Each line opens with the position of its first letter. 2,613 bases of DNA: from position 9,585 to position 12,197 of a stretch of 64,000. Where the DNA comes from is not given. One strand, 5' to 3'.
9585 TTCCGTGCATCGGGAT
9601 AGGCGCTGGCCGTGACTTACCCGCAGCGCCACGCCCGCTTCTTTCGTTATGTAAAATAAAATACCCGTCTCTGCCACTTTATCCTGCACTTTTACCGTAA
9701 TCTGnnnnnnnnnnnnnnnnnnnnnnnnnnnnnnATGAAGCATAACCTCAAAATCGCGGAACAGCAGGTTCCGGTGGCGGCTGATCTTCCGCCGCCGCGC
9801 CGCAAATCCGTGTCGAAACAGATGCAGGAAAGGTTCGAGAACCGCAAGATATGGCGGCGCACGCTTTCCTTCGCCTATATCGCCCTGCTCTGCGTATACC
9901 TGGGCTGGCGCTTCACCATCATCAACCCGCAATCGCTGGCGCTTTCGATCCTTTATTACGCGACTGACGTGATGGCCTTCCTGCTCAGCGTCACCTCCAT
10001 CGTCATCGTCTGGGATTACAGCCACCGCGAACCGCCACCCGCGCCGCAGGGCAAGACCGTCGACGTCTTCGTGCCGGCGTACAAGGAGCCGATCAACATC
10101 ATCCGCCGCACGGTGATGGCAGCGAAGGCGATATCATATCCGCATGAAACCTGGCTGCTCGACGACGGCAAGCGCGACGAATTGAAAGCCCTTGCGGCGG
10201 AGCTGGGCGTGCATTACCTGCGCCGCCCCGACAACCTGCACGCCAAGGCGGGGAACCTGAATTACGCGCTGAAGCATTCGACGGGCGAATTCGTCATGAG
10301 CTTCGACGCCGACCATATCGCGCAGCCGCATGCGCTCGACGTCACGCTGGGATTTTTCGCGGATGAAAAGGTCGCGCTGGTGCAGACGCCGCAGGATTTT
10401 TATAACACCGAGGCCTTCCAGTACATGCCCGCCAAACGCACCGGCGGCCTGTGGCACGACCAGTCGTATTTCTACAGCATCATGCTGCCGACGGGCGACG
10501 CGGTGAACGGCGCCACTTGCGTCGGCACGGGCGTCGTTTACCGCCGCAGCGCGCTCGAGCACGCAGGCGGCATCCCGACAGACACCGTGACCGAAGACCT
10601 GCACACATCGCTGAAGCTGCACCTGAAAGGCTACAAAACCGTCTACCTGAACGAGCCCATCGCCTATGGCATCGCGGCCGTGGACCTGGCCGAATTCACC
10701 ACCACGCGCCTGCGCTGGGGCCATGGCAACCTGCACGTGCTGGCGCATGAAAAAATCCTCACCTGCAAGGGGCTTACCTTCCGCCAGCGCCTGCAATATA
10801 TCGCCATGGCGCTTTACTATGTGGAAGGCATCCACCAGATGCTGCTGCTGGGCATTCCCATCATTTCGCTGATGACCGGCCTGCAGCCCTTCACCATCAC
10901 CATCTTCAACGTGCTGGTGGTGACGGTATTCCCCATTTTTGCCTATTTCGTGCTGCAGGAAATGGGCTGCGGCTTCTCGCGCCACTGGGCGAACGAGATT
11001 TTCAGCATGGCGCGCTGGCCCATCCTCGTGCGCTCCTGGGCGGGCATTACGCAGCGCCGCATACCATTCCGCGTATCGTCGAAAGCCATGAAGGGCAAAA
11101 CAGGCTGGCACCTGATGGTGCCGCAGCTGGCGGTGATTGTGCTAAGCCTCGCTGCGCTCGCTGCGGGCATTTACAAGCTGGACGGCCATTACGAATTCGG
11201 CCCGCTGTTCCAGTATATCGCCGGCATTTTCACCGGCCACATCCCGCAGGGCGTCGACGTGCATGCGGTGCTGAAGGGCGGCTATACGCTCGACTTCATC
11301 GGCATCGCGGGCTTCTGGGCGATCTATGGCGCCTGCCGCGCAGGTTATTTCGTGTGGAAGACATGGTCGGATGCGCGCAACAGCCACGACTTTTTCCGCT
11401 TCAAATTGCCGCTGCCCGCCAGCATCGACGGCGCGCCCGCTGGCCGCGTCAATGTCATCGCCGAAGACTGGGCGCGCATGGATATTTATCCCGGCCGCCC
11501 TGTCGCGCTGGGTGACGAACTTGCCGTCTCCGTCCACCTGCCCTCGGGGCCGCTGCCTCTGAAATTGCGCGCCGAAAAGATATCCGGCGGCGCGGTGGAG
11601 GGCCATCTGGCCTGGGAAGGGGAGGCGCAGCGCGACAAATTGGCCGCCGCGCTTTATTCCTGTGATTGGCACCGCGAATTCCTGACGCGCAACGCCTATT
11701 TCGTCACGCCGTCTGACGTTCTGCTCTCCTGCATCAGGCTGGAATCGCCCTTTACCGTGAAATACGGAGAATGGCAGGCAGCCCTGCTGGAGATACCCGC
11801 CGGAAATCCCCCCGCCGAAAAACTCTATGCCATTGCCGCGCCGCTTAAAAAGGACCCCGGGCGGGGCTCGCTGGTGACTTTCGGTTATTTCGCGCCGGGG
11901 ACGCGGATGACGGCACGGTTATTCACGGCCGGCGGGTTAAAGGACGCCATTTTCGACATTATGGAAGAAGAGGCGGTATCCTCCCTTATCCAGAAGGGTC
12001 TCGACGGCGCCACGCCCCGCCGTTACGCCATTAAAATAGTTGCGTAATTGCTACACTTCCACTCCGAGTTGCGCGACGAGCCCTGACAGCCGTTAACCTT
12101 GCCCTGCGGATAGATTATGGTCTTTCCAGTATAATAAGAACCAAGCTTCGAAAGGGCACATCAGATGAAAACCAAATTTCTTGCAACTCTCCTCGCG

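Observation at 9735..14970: Minimal BcsA-like synthase + BcsS-like barrel + Tat-exported FAD dehydrogenase: candidate oxidised-glucan system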

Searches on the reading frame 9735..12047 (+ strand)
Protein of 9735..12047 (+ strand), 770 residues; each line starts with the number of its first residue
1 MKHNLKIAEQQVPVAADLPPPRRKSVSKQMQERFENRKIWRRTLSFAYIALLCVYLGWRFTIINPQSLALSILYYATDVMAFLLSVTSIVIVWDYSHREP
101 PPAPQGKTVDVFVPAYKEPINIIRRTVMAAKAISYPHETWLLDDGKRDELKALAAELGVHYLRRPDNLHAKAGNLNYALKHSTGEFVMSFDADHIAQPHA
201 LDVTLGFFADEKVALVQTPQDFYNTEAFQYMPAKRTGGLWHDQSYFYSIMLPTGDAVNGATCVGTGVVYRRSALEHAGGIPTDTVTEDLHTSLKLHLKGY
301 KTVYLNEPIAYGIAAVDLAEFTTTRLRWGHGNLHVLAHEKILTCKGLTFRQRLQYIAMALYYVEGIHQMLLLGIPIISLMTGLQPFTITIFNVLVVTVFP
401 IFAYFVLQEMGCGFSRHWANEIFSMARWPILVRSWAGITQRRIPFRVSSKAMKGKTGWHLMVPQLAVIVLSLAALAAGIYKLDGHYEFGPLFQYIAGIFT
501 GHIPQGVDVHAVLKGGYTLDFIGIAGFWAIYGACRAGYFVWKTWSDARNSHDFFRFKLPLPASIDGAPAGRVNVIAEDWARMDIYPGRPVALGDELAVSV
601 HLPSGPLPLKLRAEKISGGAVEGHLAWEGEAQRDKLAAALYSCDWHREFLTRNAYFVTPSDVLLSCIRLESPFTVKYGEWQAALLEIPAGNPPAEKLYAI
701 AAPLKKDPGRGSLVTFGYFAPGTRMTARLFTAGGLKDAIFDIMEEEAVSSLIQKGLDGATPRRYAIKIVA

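Call 3: search_protein_families(library=pfam, proteins=[window:9735-12047:+], max_evalue=0.01)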
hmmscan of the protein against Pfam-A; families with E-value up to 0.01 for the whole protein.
window:9735-12047:+ (770 aa): 5 families
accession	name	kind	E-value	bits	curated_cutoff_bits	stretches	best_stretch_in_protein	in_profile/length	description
PF00535.33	Glycos_transf_2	-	2.7e-24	86.4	23.3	1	111-276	2-166/168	Glycosyl transferase family 2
PF13641.12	Glyco_tranf_2_3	-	1.8e-21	77.6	27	1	109-330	3-229/230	Glycosyltransferase like family 2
PF13632.12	Glyco_trans_2_3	-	3.3e-18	66.6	27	1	187-399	2-193/198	Glycosyl transferase family group 2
PF03552.20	Cellulose_synt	-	4.5e-16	59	24.7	2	284-424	421-572/722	Cellulose synthase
PF13506.12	Glyco_transf_21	-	2e-06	27.8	21.7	1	168-328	15-172/174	Glycosyl transferase family 21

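Call 4: search_protein_families(library=ncbifam, proteins=[window:9735-12047:+], max_evalue=0.01)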
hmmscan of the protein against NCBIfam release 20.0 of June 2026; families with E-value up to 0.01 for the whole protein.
window:9735-12047:+ (770 aa): 15 families
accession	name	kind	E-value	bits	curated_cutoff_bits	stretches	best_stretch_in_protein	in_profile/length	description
TIGR03030.1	CelA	equivalog_domain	6e-88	295.6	699.1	1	40-482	56-532/714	UDP-forming cellulose synthase catalytic subunit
NF008558.0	PRK11498.1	equivalog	4.2e-75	253.3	992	1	50-482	208-657/872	UDP-forming cellulose synthase catalytic subunit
TIGR03937.1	PgaC_IcaA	equivalog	8.4e-19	67.8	422.3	2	261-408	199-346/407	poly-beta-1,6-N-acetyl-D-glucosamine synthase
NF053846.1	glyco_with_XrtP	equivalog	1.4e-09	37.1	520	1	78-380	12-347/440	XrtP-associated glycosyltransferase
TIGR03965.1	mycofact_glyco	equivalog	1.8e-09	37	280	1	97-358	64-327/467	mycofactocin biosynthesis glycosyltransferase MftF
TIGR03111.1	glyc2_xrt_Gpos1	hypoth_equivalog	3.8e-07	29.3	363.95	1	156-338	107-292/439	TIGR03111 family XrtG-associated glycosyltransferase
TIGR03472.1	HpnI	equivalog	5.7e-06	25.4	310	1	170-330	113-270/373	bacteriohopanetetrol glucosamine biosynthesis glycosyltransferase HpnI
NF003962.0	PRK05454.2-5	equivalog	6.5e-06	25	328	1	150-227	194-276/641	glucans biosynthesis glucosyltransferase MdoH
NF003958.0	PRK05454.2-1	equivalog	7.7e-06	24.3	419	1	152-225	170-246/704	glucans biosynthesis glucosyltransferase MdoH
TIGR04242.1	nodulat_NodC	equivalog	1.2e-05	24.4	550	0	105-199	46-147/395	chitooligosaccharide synthase NodC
NF003956.0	PRK05454.1-3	equivalog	3.9e-05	22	864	0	152-218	197-266/718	glucans biosynthesis glucosyltransferase MdoH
TIGR04283.1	glyco_like_mftF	equivalog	5.9e-05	22.8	182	1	111-306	3-179/221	TIGR04283 family arsenosugar biosynthesis glycosyltransferase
NF003963.0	PRK05454.2-6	equivalog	0.00016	20.3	884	0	155-197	188-232/610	glucans biosynthesis glucosyltransferase MdoH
NF058614.1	PPMAGASynPpgS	equivalog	0.00023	20.6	370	1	111-215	4-108/226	polyprenyl-phospho-N-acetylgalactosaminyl synthase PpgS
NF047683.1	TeichurnBiosyTuaG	equivalog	0.0018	18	400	1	105-226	4-129/252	teichuronic acid biosynthesis protein TuaG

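Call 14: search_solved_structures(query=window:9735-12047:+, show_alignments=2)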
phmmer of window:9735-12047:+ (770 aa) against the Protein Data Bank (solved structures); distinct sequences matched with E-value up to 0.001: 18.
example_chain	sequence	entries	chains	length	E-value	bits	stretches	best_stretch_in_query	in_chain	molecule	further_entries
7lby_A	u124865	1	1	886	2.4e-66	227.8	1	49-490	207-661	Cellulose synthase catalytic subunit [UDP-forming]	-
9b8v_E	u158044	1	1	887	2.4e-66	227.7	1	49-490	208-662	Cellulose synthase catalytic subunit [UDP-forming]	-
9fmv_A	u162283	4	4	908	2.6e-66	227.7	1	49-490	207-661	Cellulose synthase catalytic subunit [UDP-forming]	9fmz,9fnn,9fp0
5ej1_A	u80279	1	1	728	2.9e-47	164.6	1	34-438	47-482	Putative cellulose synthase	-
4hg6_A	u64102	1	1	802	4.6e-47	164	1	34-438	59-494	Cellulose Synthase Subunit A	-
4p00_A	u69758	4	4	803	4.6e-47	164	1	34-438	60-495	Cellulose Synthase A subunit | Cellulose Synthase subunit A | Putative cellulose synthase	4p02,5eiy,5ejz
8vht_A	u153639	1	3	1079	3.8e-11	45.2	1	283-495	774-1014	Cellulose synthase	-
7d5k_A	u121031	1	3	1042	6.3e-10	41.2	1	283-494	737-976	Cellulose synthase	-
8dqk_A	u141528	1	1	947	2.6e-09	39.2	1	279-409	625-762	Cellulose synthase-like CslF6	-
8vi0_A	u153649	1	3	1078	4.9e-09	38.3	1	283-493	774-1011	Cellulose synthase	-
7ck3_A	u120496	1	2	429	1.3e-07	33.6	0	163-274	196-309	Cellulose synthase A catalytic subunit 3 [UDP-forming],Cellulose synthase A catalytic subu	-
6yv7_A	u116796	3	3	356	2.8e-07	32.4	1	167-318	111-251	Glycosyl transferase, family 2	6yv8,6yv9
6yv7_B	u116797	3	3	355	2.9e-07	32.4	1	167-318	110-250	Glycosyl transferase, family 2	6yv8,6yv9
8vhz_A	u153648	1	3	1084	4.3e-07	31.8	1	283-494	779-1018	Cellulose synthase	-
6wlb_A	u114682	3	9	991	1.3e-05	26.9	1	283-494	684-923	Cellulose synthase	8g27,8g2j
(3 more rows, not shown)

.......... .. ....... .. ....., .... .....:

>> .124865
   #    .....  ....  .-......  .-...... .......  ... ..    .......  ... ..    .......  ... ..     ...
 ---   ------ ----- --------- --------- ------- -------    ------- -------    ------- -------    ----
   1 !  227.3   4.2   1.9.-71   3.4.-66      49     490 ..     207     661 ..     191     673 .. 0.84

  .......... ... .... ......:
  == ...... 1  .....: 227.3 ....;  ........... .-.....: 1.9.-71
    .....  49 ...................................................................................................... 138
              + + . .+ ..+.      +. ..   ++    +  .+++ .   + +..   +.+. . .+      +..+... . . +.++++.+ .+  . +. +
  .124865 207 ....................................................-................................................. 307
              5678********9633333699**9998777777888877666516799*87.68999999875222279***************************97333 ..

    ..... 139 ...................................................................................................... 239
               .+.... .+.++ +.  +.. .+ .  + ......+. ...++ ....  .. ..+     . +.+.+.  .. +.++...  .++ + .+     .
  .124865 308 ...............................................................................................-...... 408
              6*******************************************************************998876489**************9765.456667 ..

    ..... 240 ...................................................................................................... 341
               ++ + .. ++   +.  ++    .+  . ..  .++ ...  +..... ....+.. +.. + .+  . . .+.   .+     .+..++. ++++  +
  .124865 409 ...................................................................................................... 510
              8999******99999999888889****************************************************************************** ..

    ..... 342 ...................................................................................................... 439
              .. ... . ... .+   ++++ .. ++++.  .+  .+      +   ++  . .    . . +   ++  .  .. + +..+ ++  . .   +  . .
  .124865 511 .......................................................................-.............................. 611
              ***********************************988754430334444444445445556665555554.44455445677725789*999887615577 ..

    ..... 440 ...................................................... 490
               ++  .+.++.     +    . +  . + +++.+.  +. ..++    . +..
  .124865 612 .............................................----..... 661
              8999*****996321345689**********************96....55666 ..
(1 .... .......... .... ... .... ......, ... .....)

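Call 34: find_homologous_proteins(query=window:9735-12047:+)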
Query window:9735-12047:+ (770 aa): 3072 proteins with E <= 0.001 among 8000 candidates; the best 120 are listed.
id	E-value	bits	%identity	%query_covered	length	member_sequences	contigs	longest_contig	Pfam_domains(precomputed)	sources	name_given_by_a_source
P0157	0.0e+0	1792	100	100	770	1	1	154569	PF13632.13,PF13506.14,PF13641.13,PF03552.21,PF00535.33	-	-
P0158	0.0e+0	1104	62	100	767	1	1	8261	PF13632.13,PF13506.14,PF13641.13,PF03552.21,PF00535.33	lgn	-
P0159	0.0e+0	1082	61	100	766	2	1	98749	PF13632.13,PF13506.14,PF13641.13,PF03552.21,PF00535.33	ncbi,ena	ncbi:MAG: glycosyltransferase [Alphaproteobacteria bacterium]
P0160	6.1e-291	985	58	97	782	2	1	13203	PF13632.13,PF13506.14,PF13641.13,PF03552.21,PF00535.33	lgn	-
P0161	1.8e-290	984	55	99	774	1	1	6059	PF13632.13,PF13506.14,PF13641.13,PF03552.21,PF00535.33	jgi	jgi:cellulose synthase/poly-beta-1,6-N-acetylglucosamine synthase-like glycosyltransferase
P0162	7.4e-289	979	57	97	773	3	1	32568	PF13632.13,PF13506.14,PF13641.13,PF03552.21,PF00535.33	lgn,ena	-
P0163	5.3e-288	976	56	97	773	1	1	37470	PF13632.13,PF13506.14,PF13641.13,PF03552.21,PF00535.33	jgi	jgi:cellulose synthase (UDP-forming)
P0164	4.7e-286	969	56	99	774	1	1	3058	PF13632.13,PF13506.14,PF13641.13,PF03552.21,PF00535.33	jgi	jgi:cellulose synthase (UDP-forming)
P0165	1.2e-285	968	57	97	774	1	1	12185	PF13632.13,PF13506.14,PF13641.13,PF03552.21,PF00535.33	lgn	-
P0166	1.6e-284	964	56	97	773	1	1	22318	PF13632.13,PF13506.14,PF13641.13,PF03552.21,PF00535.33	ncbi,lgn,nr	ncbi:MAG: glycosyltransferase [Alphaproteobacteria bacterium]|nr:MAG: glycosyltransferase [Alphaprot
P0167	5.5e-281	953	56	98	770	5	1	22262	PF13632.13,PF13506.14,PF13641.13,PF03552.21,PF00535.33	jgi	jgi:cellulose synthase (UDP-forming)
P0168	6.8e-280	949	55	95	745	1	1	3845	PF13632.13,PF13506.14,PF13641.13,PF03552.21,PF00535.33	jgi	jgi:cellulose synthase (UDP-forming)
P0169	3.9e-279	946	55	99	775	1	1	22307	PF13632.13,PF13506.14,PF13641.13,PF03552.21,PF00535.33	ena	-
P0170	7.5e-278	942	56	97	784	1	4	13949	PF13632.13,PF13506.14,PF13641.13,PF03552.21,PF00535.33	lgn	-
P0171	1.1e-277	942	55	96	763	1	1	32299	PF13632.13,PF13506.14,PF13641.13,PF03552.21,PF00535.33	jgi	jgi:cellulose synthase (UDP-forming)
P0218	8.8e-228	777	49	97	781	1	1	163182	PF13632.13,PF13506.14,PF13641.13,PF03552.21,PF00535.33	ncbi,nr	ncbi:MAG: glycosyltransferase [Rickettsiales bacterium]|nr:glycosyltransferase [Rickettsiales bacter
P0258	3.8e-212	725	46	96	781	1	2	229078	PF13632.13,PF13506.14,PF13641.13,PF03552.21,PF00535.33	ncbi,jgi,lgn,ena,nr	ncbi:MAG TPA: glycosyltransferase [Xanthobacteraceae bacterium]|nr:glycosyltransferase [Xanthobacter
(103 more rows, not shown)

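Call 50: find_encoding_contigs(protein=P0159, flank=7000, max_places=1)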
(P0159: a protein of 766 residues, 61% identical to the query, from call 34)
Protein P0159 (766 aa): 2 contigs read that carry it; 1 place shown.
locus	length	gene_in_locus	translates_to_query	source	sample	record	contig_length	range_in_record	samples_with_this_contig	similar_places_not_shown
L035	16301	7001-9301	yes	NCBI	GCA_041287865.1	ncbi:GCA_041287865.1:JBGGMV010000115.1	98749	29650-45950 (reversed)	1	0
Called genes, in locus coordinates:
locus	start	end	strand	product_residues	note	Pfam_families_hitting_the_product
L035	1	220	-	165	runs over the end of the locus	PF05981:CreA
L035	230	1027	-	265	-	PF00459:Inositol_P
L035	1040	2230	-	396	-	PF23310:TPR_27 (faint), PF08238:Sel1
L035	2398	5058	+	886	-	PF01411:tRNA-synt_2c, PF07973:tRNA_SAD, PF02272:DHHA1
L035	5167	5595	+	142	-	PF00334:NDK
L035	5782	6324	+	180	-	PF00080:Sod_Cu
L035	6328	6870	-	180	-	-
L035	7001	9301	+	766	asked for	PF00535:Glycos_transf_2, PF13641:Glyco_tranf_2_3, PF13506:Glyco_transf_21, PF13632:Glyco_trans_2_3, PF03552:Cellulose_synt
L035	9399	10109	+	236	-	PF17036:CBP_BcsS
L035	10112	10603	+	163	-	PF12318:FAD-SLDH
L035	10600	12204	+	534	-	PF01266:DAO, PF00732:GMC_oxred_N, PF05199:GMC_oxred_C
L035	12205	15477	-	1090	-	PF07696:7TMR-DISMED2, PF07695:7TMR-DISM_7TM (weak), PF00512:HisKA, PF02518:HATPase_c, PF00072:Response_reg, PF01627:Hpt (weak)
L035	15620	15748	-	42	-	-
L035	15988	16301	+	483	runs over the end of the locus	-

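Call 51: find_encoding_contigs(protein=P0218, flank=7000, max_places=1)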
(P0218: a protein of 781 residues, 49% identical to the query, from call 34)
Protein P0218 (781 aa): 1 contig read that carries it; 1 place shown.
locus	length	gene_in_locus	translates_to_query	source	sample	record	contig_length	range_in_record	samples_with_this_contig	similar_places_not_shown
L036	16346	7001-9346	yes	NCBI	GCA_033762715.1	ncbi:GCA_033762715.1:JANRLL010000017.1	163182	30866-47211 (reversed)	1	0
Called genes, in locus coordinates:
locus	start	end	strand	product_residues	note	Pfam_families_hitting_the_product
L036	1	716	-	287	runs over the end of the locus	PF00072:Response_reg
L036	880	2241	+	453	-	PF00072:Response_reg, PF00158:Sigma54_activat, PF07728:AAA_5 (weak), PF14532:Sigma54_activ_2, PF00004:AAA (weak), PF25601:AAA_lid_14, PF02954:HTH_8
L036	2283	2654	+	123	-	PF01152:Bac_globin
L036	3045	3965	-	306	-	PF03741:TerC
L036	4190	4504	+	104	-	-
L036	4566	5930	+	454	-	PF00171:Aldedh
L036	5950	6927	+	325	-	PF01544:CorA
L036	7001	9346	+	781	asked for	PF00535:Glycos_transf_2, PF13641:Glyco_tranf_2_3, PF13506:Glyco_transf_21, PF13632:Glyco_trans_2_3, PF03552:Cellulose_synt (weak)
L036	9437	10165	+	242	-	PF17036:CBP_BcsS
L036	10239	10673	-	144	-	PF00210:Ferritin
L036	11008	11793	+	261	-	PF00912:Transgly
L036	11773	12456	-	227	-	PF12570:DUF3750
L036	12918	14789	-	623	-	PF02705:K_trans, PF22776:K_trans_C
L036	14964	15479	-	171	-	PF00210:Ferritin (weak)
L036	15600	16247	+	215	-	PF13386:DsbD_2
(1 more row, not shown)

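Call 52: find_encoding_contigs(protein=P0258, flank=7000, max_places=1)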
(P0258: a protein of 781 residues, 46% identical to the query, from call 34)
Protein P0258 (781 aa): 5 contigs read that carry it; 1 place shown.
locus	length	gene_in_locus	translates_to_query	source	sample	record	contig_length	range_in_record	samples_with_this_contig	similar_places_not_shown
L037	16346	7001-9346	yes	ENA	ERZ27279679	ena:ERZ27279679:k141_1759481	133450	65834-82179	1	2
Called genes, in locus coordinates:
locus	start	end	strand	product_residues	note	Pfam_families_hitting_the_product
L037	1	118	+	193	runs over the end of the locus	PF28474:DUF8412, PF13376:OmdA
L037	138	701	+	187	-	PF13302:Acetyltransf_3, PF13420:Acetyltransf_4, PF00583:Acetyltransf_1, PF13673:Acetyltransf_10 (weak), PF13508:Acetyltransf_7, PF08445:FR47 (weak)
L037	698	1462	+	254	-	PF02146:SIR2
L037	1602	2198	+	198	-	PF00313:CSD, PF08206:OB_RNB (faint), PF00313:CSD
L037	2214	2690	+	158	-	PF02643:DUF192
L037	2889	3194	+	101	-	PF04800:NDUS4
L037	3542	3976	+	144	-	-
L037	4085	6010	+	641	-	-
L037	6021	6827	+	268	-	PF13539:Peptidase_M15_4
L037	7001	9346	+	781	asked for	PF00535:Glycos_transf_2, PF13641:Glyco_tranf_2_3, PF13506:Glyco_transf_21, PF13632:Glyco_trans_2_3, PF03552:Cellulose_synt (weak)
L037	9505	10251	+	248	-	PF17036:CBP_BcsS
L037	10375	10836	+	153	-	-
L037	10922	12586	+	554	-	PF02776:TPP_enzyme_N, PF00205:TPP_enzyme_M, PF02775:TPP_enzyme_C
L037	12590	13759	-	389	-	PF02515:CoA_transf_3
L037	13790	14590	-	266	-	PF00753:Lactamase_B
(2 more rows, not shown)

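Call 58: predict_structure(alignment_id=A3)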
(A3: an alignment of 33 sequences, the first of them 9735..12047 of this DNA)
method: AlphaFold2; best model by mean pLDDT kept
length: 770 residues; sequences in the alignment: 33
mean_pLDDT: 87.7   pTM: 0.87
mean pLDDT of the five models: 87.7, 87.0, 85.4, 84.2, 83.7
residues with pLDDT >= 90: 458; 70-90: 254; 50-70: 39; < 50: 19
segments of 3 or more residues with pLDDT < 50: 1-15, 690-693
pLDDT, mean of each block of 10 residues (from residue 1): 30 52 86 92 93 95 95 96 89 88 95 93 95 96 92 97 89 94 96 93 96 94 83 69 85 88 82 96 91 95 92 87 92 94 91 89 93 96 92 90 88 77 91 94 83 84 96 96 74 83 74 86 94 95 89 88 88 94 85 93 92 92 92 92 72 69 77 70 81 70 91 91 93 92 90 87 92
secondary structure, 60 per line:
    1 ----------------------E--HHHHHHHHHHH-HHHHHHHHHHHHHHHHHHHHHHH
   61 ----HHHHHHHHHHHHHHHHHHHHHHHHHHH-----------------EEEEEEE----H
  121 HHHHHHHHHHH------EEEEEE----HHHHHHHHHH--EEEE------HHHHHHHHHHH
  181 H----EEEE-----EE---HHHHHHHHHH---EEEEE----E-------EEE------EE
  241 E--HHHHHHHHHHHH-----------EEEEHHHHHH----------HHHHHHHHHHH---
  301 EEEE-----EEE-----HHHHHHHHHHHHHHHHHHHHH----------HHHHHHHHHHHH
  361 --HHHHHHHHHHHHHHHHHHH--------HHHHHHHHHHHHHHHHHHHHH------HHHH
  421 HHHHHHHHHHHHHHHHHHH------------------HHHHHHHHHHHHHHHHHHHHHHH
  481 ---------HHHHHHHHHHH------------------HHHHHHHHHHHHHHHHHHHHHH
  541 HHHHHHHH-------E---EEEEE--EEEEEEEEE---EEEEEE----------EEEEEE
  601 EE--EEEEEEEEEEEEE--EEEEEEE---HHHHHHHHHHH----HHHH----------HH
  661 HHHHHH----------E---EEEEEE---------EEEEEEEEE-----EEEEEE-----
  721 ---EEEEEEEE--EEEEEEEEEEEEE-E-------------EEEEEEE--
elements in order (helices of 4 or more, strands of 3 or more residues): H26-36 H38-60 H65-91 E109-115 H120-131 E138-143 H148-157 E160-163 H170-181 E186-189 H200-209 E213-217 E230-232 E239-241 H244-255 E267-270 H271-276 H287-297 E301-304 E310-312 H318-338 H349-360 H363-381 H390-410 H417-439 H458-480 H490-500 H519-548 E560-564 E567-575 E579-584 E595-602 E605-617 E620-626 H630-640 H645-648 H659-666 E681-686 E696-704 E710-715 E724-731 E734-746 E762-768
